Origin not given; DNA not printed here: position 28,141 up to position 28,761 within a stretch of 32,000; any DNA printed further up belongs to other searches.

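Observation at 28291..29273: A ParA/MinD ATPase and a small unknown protein are translationally coupled to the GT3 glycogen synthase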

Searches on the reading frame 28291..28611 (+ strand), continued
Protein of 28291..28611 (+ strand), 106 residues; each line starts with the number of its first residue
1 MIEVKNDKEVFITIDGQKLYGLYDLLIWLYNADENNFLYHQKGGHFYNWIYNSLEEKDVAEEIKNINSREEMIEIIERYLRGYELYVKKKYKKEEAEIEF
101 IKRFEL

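Call 74: search_protein_representatives(alignment_id=A4)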
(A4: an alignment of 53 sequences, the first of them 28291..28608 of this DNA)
Query: 53 sequences, 118 profile positions. Proteins with E-value up to 0.001 (for the whole library): 5381; up to 1e-10: 4076; up to 1e-30: 50. The best 150 are listed.
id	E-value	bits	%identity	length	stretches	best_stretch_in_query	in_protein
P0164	2.2e-52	192.1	-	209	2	4-92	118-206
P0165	8.3e-49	180.6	-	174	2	4-87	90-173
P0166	9.0e-47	174.0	-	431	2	5-98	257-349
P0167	1.8e-46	173.1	-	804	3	7-99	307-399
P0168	3.8e-46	172.0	-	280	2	1-91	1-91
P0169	1.5e-45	170.1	-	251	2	6-86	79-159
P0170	2.9e-44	166.0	-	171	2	8-92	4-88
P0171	2.6e-43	162.9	-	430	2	7-87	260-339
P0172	6.3e-43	161.6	-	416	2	8-92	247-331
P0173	1.1e-41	157.6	-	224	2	10-93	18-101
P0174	1.1e-41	157.6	-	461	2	4-95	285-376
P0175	1.3e-41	157.4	-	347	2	17-110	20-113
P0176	1.6e-41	157.1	-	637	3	6-94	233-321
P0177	4.4e-41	155.7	-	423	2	6-94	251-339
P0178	2.6e-40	153.2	-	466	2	8-84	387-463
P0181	1.3e-38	147.7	-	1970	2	7-88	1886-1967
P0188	1.7e-36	140.9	-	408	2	4-93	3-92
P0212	8.2e-31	122.5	-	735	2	4-98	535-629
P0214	3.8e-30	120.4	-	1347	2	9-82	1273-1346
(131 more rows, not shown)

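Call 75: search_protein_families(library=pfam, proteins=[P0166, P0171, P0174, P0178, P0167, P0176, P0181, P0214, P0212, P0188], max_evalue=0.00001)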
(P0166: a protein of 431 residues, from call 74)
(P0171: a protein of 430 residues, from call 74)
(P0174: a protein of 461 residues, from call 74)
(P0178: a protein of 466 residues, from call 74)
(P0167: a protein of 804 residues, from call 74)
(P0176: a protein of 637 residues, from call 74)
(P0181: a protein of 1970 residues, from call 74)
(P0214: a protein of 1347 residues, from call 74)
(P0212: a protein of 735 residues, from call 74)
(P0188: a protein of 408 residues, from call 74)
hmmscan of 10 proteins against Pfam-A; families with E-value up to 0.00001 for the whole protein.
P0166 (431 aa): 1 family
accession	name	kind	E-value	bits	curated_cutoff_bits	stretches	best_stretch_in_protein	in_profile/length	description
PF19027.5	DUF5752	-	5.4e-09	36.1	23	1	272-417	16-189/208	Family of unknown function (DUF5752)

P0171 (430 aa): 1 family
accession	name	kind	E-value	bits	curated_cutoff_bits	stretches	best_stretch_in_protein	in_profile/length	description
PF19027.5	DUF5752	-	3.8e-09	36.6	23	0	389-417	53-81/208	Family of unknown function (DUF5752)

P0174 (461 aa): 1 family
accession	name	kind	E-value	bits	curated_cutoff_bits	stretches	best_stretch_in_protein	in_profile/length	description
PF19027.5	DUF5752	-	3.8e-07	30.1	23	0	300-380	15-107/208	Family of unknown function (DUF5752)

P0178 (466 aa): 1 family
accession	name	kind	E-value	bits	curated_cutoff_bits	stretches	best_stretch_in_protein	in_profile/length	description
PF19027.5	DUF5752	-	3.3e-12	46.6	23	1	252-315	8-82/208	Family of unknown function (DUF5752)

P0167 (804 aa): 4 families
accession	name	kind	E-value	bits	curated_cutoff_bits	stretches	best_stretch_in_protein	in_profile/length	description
PF06745.19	ATPase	-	1.9e-45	155.4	26.6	1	567-800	3-230/231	KaiC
PF19027.5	DUF5752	-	5.1e-11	42.7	23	0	346-374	53-81/208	Family of unknown function (DUF5752)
PF13481.12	AAA_25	-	1.3e-06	28.7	27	1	576-731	26-187/195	AAA domain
PF07088.17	GvpD_P-loop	-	4.4e-06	27.1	24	1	582-756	9-172/189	GvpD gas vesicle protein, P-loop domain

P0176 (637 aa): 4 families
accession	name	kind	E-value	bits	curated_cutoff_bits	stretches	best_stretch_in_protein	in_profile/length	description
PF06745.19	ATPase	-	6e-48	163.7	26.6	1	399-633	2-230/231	KaiC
PF19027.5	DUF5752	-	1.3e-12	48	23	1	33-166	57-204/208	Family of unknown function (DUF5752)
PF13481.12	AAA_25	-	3.7e-08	33.7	27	1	406-564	23-187/195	AAA domain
PF07088.17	GvpD_P-loop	-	1.6e-06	28.6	24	1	417-589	11-172/189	GvpD gas vesicle protein, P-loop domain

P0181 (1970 aa): 7 families
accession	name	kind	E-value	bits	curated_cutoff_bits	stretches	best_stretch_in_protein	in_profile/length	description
PF13620.12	CarboxypepD_reg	-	6.2e-66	219.2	32.3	5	358-430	2-81/82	Carboxypeptidase regulatory-like domain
PF13715.12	CarbopepD_reg_2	-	4.7e-49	164.8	32.2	2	358-431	1-77/88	CarboxypepD_reg-like domain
PF15976.11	CooC_C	-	2.6e-09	37.5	29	0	785-823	25-63/93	CS1-pili formation C-terminal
PF01935.23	DUF87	-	4e-08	34.1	23.2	1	1338-1435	3-82/220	Helicase HerA, central domain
PF05872.18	HerA_C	-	1.2e-07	31.2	22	0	1349-1402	14-67/502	Helicase HerA-like C-terminal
PF08308.17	PEGA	-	1.2e-06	28.7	20.8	0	899-934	32-67/71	PEGA domain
PF16371.11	MetallophosN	-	2.9e-06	27.8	35.6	0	450-499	5-55/77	N terminal of Calcineurin-like phosphoesterase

P0214 (1347 aa): 3 families
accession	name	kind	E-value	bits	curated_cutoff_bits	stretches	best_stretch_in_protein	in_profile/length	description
PF01935.23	DUF87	-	5.2e-11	43.5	23.2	1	634-705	1-75/220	Helicase HerA, central domain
PF13620.12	CarboxypepD_reg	-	2.4e-07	31.5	32.3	1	240-311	2-81/82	Carboxypeptidase regulatory-like domain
PF05872.18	HerA_C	-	1.5e-06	27.6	22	0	641-722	8-90/502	Helicase HerA-like C-terminal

P0212 (735 aa): 0 families

P0188 (408 aa): 1 family
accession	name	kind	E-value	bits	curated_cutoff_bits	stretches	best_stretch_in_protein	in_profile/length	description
PF19027.5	DUF5752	-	2e-07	31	23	0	111-158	22-80/208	Family of unknown function (DUF5752)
